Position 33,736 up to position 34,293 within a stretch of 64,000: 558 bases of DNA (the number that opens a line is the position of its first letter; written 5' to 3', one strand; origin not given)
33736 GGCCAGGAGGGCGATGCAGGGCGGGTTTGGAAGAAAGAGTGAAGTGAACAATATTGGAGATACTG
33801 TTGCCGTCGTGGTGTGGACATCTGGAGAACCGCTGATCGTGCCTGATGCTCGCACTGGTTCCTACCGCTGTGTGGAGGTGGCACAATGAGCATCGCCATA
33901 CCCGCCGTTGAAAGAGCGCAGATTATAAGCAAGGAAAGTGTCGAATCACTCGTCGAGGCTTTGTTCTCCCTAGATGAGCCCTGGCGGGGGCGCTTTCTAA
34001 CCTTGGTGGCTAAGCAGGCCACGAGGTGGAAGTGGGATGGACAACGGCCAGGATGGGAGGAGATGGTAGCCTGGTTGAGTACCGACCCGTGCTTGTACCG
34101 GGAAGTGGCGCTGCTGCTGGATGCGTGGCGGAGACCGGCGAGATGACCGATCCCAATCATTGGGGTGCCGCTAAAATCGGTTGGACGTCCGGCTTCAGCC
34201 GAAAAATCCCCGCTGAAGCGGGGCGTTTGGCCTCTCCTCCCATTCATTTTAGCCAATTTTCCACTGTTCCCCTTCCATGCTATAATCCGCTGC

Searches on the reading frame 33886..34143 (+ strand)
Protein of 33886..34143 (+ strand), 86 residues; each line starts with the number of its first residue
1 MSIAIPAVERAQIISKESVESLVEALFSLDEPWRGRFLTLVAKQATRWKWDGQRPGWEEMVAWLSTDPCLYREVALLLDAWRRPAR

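Call 66: search_protein_families(library=pfam, proteins=[window:33886-34143:+], max_evalue=1)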
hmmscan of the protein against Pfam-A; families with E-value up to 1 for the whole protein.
window:33886-34143:+ (86 aa): 0 families

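Call 87: search_protein_families(library=padloc, proteins=[window:33886-34143:+], max_evalue=0.01)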
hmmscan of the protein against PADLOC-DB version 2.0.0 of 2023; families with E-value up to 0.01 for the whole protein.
window:33886-34143:+ (86 aa): 0 families
